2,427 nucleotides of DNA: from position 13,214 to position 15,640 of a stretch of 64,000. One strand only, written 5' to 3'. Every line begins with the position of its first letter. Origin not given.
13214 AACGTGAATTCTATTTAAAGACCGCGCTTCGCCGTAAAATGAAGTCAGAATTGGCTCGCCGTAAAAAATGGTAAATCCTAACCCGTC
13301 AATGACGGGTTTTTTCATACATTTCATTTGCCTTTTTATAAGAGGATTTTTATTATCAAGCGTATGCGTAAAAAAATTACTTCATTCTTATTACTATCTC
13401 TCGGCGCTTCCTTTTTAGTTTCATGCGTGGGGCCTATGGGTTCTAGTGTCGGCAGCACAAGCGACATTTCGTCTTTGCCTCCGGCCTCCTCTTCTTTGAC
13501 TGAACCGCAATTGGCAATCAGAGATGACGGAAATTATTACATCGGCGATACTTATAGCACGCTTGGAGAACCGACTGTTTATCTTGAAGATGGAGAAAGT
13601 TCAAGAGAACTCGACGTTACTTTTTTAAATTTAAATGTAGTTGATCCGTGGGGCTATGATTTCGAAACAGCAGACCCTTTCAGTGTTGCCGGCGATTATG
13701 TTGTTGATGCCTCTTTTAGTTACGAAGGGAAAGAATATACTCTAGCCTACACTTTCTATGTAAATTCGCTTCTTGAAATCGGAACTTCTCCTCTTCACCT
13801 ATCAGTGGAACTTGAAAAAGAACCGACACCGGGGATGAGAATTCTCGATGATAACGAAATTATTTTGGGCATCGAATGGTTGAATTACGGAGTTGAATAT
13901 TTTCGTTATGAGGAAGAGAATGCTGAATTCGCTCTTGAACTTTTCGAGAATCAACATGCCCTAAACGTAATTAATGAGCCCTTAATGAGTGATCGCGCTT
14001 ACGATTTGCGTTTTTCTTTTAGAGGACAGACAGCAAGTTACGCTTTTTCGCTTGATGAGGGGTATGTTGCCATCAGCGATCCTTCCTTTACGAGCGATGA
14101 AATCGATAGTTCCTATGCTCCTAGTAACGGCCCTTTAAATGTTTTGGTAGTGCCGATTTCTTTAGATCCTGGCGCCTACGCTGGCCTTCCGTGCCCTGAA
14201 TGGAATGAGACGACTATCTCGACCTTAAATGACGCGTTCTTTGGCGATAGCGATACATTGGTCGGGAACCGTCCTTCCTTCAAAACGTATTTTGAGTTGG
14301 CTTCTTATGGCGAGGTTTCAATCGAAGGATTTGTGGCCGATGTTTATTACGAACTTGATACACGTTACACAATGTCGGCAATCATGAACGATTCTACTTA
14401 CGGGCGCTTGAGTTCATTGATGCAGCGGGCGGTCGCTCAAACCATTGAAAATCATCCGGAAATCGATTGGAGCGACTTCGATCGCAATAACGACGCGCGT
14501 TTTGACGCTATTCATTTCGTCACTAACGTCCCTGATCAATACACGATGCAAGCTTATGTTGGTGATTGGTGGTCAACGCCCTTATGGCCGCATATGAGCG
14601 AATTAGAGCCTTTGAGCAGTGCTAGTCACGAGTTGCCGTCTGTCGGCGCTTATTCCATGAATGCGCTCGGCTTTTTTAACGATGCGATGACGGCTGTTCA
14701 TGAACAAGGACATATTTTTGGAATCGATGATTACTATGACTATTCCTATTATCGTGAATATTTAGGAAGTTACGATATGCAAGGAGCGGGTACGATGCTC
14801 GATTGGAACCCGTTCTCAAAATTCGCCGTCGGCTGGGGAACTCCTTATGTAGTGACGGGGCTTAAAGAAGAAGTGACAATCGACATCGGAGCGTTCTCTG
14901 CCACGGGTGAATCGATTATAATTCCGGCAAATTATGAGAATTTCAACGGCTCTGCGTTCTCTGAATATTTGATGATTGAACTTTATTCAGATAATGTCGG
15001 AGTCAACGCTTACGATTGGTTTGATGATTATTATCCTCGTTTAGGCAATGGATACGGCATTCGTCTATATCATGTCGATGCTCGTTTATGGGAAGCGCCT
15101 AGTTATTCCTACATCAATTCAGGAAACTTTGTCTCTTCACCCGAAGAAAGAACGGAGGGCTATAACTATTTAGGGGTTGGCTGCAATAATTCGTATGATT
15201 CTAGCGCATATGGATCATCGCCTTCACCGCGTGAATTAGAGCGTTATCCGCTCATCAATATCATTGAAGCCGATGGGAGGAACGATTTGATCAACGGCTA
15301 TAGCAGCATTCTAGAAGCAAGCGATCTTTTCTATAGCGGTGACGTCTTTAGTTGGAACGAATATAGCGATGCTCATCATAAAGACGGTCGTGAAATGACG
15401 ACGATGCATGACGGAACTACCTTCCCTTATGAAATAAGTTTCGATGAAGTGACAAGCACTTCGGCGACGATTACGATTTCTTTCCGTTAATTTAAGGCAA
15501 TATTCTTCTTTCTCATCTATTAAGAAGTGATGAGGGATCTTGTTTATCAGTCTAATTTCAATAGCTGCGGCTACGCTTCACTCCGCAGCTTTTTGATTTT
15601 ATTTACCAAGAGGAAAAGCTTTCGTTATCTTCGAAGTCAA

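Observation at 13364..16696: Two-gene protease module: an M6-like HExxH lipoprotein plus a C39 peptidase fused to an ABC-exporter membrane domain that has lost its ATPase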

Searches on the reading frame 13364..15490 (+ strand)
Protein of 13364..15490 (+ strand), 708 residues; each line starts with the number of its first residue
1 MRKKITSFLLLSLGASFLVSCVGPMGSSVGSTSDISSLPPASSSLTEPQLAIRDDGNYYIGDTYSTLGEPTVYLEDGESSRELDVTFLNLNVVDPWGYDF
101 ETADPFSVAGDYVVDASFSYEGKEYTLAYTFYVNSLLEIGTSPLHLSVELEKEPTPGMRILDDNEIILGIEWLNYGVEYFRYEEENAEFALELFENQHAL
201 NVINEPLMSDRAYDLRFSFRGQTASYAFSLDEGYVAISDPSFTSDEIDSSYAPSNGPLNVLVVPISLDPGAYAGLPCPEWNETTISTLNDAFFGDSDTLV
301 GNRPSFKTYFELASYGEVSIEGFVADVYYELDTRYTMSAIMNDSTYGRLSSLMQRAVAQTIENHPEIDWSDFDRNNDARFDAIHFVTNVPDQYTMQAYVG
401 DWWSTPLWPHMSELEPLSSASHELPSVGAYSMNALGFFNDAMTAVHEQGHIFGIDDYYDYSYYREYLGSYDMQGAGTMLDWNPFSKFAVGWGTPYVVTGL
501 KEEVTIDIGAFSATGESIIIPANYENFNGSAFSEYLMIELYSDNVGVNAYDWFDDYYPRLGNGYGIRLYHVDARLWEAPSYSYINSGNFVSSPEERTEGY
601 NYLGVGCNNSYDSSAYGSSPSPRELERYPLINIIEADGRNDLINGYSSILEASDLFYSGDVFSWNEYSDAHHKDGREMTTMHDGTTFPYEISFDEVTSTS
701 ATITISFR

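Call 3: search_protein_families(library=pfam, proteins=[window:13364-15490:+], max_evalue=1)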
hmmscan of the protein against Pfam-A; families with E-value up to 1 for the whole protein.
window:13364-15490:+ (708 aa): 0 families

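Call 4: search_protein_families(library=ncbifam, proteins=[window:13364-15490:+], max_evalue=1)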
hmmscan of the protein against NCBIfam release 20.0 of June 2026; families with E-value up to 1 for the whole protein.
window:13364-15490:+ (708 aa): 1 family
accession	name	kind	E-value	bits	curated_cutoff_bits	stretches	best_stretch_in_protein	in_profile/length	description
TIGR03296.1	M6dom_TIGR03296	domain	1.7e-19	70.8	110.8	1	286-516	13-247/286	M6 family metalloprotease domain-containing protein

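Call 12: find_homologous_proteins(query=window:13364-15490:+, max_evalue=0.001)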
Query window:13364-15490:+ (708 aa): 91 proteins with E <= 0.001 among 8000 candidates.
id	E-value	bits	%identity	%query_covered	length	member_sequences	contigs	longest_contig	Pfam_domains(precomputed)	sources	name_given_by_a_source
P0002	0.0e+0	1601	98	100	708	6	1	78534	-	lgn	-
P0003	5.2e-116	407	36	100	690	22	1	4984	-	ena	-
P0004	1.2e-111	393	37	100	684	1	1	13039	-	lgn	-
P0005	1.8e-100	356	36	85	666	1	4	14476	PF05547.18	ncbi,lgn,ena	-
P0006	5.8e-100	354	35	92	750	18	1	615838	-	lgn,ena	-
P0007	2.8e-99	352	35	92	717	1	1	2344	-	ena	-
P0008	5.3e-97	344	38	67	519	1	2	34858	-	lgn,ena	-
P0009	4.1e-96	341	39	71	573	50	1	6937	-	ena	-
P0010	5.3e-95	338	36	78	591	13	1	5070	-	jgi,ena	-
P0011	4.4e-94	335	39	70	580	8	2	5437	-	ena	-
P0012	6.3e-93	331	36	91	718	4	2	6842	-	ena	-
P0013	9.0e-93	330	41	70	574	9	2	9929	-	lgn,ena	-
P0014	9.5e-93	330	34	91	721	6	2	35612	-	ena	-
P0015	1.1e-91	327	34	100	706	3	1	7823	-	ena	-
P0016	8.0e-91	324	36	78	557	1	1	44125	-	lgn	-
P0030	4.6e-83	298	32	87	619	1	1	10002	PF05547.18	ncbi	-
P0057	3.7e-76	275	35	75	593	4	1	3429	PF05547.18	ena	-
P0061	4.5e-74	268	33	71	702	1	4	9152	PF05547.18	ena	-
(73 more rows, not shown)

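Call 14: find_encoding_contigs(protein=P0006, flank=8000, max_places=3)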
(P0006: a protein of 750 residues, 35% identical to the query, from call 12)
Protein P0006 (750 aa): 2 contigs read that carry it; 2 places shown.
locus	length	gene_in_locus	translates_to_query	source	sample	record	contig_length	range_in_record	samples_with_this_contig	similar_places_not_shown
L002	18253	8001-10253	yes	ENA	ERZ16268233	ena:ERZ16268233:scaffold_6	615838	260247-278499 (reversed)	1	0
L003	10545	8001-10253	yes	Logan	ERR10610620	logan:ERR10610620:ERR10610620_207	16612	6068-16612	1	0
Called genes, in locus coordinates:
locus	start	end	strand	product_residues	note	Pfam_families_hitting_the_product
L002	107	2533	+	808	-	-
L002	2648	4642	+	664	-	-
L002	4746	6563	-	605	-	-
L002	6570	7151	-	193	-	-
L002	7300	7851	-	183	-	PF03848:TehB (weak), PF13489:Methyltransf_23, PF02353:CMAS (faint), PF13847:Methyltransf_31 (weak), PF08241:Methyltransf_11, PF08242:Methyltransf_12, PF13649:Methyltransf_25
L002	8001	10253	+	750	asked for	-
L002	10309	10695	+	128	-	PF13240:Zn_Ribbon_1 (weak)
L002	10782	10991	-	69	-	PF05154:TM2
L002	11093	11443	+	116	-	-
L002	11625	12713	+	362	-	PF09515:Thia_YuaJ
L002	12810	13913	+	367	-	-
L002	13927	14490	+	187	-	PF04167:DUF402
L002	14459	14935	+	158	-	PF02367:TsaE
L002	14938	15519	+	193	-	PF00814:TsaD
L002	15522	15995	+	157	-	PF13420:Acetyltransf_4 (weak), PF13673:Acetyltransf_10, PF00583:Acetyltransf_1, PF13508:Acetyltransf_7, PF08445:FR47 (weak)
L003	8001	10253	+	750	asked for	-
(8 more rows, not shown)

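Call 15: find_encoding_contigs(protein=P0004, flank=8000, max_places=3)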
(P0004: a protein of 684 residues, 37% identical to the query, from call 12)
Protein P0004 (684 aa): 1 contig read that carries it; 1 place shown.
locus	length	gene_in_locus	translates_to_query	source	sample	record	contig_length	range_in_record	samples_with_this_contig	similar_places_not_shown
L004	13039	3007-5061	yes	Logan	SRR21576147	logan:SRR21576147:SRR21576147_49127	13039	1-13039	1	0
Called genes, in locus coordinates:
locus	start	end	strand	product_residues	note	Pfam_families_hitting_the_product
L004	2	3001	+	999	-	?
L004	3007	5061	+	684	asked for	-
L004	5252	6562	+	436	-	-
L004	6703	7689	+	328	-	PF07751:Abi_2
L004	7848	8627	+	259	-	PF00702:Hydrolase (faint), PF05116:S6PP (faint), PF08282:Hydrolase_3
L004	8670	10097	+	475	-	PF02446:Glyco_hydro_77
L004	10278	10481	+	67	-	PF01381:HTH_3 (weak)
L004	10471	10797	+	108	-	PF13657:Couple_hipA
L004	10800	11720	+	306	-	PF07804:HipA_C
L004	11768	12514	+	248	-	PF00756:Esterase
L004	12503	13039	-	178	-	?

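Call 63: search_solved_structures(query=window:13364-15487:+, max_evalue=1, show_alignments=1)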
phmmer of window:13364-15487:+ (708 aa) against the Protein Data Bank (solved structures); distinct sequences matched with E-value up to 1: 0.

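Call 66: search_protein_families(library=pfam, alignment_id=A5, max_evalue=0.001)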
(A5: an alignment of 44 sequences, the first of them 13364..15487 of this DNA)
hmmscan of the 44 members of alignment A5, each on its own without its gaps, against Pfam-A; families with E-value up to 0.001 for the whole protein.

A. member 1, window:13364-15487:+ (708 aa): 0 families

B. families by the number of members that match (of 44 scanned): 3 families
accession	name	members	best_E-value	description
PF05547.17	Peptidase_M6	7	5e-06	Immune inhibitor A peptidase M6, catalytic domain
PF07523.18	Big_3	6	1.9e-05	Bacterial Ig-like domain (group 3)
PF02368.24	Big_2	1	6.9e-09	Bacterial Ig-like domain (group 2)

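Call 72: predict_structure(alignment_id=A5)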
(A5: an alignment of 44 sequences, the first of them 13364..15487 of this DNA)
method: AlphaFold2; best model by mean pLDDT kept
length: 708 residues; sequences in the alignment: 44
mean_pLDDT: 88.4   pTM: 0.73
mean pLDDT of the five models: 88.4, 87.7, 87.2, 87.1, 87.1
residues with pLDDT >= 90: 487; 70-90: 159; 50-70: 17; < 50: 45
segments of 3 or more residues with pLDDT < 50: 1-45
pLDDT, mean of each block of 10 residues (from residue 1): 38 43 38 37 61 91 89 86 89 95 95 95 93 92 93 85 91 94 88 85 86 92 91 84 93 96 98 93 96 93 94 96 98 97 94 98 98 96 97 91 89 93 96 90 95 90 80 89 97 93 95 96 93 98 93 69 92 96 93 91 90 74 91 91 74 95 92 90 96 98 97
secondary structure, 60 per line:
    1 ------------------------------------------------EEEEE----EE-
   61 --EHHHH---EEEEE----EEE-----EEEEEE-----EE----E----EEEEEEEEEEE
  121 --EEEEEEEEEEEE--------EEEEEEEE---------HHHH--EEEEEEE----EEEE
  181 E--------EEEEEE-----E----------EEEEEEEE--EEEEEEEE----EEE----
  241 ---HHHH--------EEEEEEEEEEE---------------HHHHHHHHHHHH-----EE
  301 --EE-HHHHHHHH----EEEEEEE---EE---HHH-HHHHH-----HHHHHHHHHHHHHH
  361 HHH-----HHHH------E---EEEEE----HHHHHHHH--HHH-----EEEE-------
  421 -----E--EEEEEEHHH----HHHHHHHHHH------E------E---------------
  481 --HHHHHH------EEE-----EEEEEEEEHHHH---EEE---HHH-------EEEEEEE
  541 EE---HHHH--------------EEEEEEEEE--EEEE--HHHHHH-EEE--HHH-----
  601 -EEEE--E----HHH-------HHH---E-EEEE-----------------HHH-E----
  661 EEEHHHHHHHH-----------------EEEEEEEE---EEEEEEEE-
elements in order (helices of 4 or more, strands of 3 or more residues): E49-53 H64-67 E71-75 E80-82 E88-93 E110-120 E123-134 E143-150 H160-163 E166-172 E177-181 E190-195 E212-219 E222-229 E234-236 H244-247 E256-266 H282-293 H306-313 E318-324 H337-341 H347-363 H369-372 E383-387 H392-399 E410-413 E429-434 H442-451 H483-488 E495-497 E503-510 H511-514 E518-520 E534-542 H546-549 E564-572 E575-578 H581-586 E588-590 E602-605 E631-634 E661-663 H664-671 E689-696 E700-707

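Call 74: fold_search(model_id=the predicted structure, library=pdb)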
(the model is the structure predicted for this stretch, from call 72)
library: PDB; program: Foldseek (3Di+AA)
matches with E <= 10: 985; with E <= 0.001: 23
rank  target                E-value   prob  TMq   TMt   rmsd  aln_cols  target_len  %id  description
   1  4yu6_A                6.0e-09  1.00  0.36  0.34  20.8       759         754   12  Crystal structure of Bacillus anthracis immune inhibitor A2 peptidase zymogen (released 2015-10-28)
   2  4yu5_B                6.3e-09  1.00  0.36  0.37  20.4       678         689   12  Crystal structure of selenomethionine variant of Bacillus anthracis immune inhibitor A2 peptidase zymogen (released 2015-10-28)
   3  4yu6_B                1.3e-08  1.00  0.35  0.35  19.6       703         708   11  Crystal structure of Bacillus anthracis immune inhibitor A2 peptidase zymogen (released 2015-10-28)
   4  4yu5_A                2.0e-08  1.00  0.37  0.37  20.9       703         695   12  Crystal structure of selenomethionine variant of Bacillus anthracis immune inhibitor A2 peptidase zymogen (released 2015-10-28)
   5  5dcc_A                1.2e-04  0.85  0.08  0.13  13.7       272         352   12  X-RAY CRYSTAL STRUCTURE OF a TEBIPENEM ADDUCT OF L,D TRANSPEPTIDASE 2 FROM MYCOBACTERIUM TUBERCULOSIS (released 2016-09-28)
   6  8pxy_A                2.0e-04  0.89  0.08  0.14  13.9       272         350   13  Crystal structure of the transpeptidase LdtMt2 C354S mutant from Mycobacterium tuberculosis in complex with natural su (released 2024-08-07)
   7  8aho_B                2.2e-04  0.89  0.08  0.14  12.9       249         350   13  Crystal structure of the transpeptidase LdtMt2 from Mycobacterium tuberculosis in complex with cyanamide analogue 31 (released 2023-08-02)
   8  5d7h_A                2.3e-04  0.97  0.09  0.16  14.0       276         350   13  X-RAY CRYSTAL STRUCTURE OF L,D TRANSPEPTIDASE 2 FROM MYCOBACTERIUM TUBERCULOSIS (released 2016-09-28)
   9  4qrb                  2.3e-04  0.96  0.09  0.16  13.8       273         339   14  Structure and specificity of L-D-Transpeptidase from Mycobacterium tuberculosis and antibiotic resistance: Calcium bindi (released 2015-12-23)
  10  5du7_A                2.9e-04  0.96  0.09  0.16  13.8       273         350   14  Crystal structure of ldtMt2 at 1.79 Angstrom resolution (released 2016-09-28)
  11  8a1m_A                2.9e-04  0.92  0.08  0.14  15.3       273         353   13  Crystal structure of the transpeptidase LdtMt2 from Mycobacterium tuberculosis in complex with maleimide analogue 4 (released 2023-06-14)
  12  8aho_A                3.0e-04  0.95  0.08  0.14  13.5       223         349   12  Crystal structure of the transpeptidase LdtMt2 from Mycobacterium tuberculosis in complex with cyanamide analogue 31 (released 2023-08-02)
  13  4qr7                  3.4e-04  0.94  0.09  0.16  13.8       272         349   13  Structure and specificity of L-D-Transpeptidase from Mycobacterium tuberculosis and antibiotic resistance: Calcium bindi (released 2015-07-29)
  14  5dcc_B                3.4e-04  0.89  0.08  0.14  13.3       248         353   13  X-RAY CRYSTAL STRUCTURE OF a TEBIPENEM ADDUCT OF L,D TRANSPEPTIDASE 2 FROM MYCOBACTERIUM TUBERCULOSIS (released 2016-09-28)
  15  8s80_A                4.2e-04  0.99  0.11  0.27  13.3       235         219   11  Domains 4 and 5 of Sap S-layer protein from Bacillus anthracis (released 2024-11-20)
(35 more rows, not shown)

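Call 89: search_protein_families(library=padloc, proteins=[window:13364-15487:+], max_evalue=0.01)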
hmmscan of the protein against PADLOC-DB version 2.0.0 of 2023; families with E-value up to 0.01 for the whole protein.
window:13364-15487:+ (708 aa): 0 families
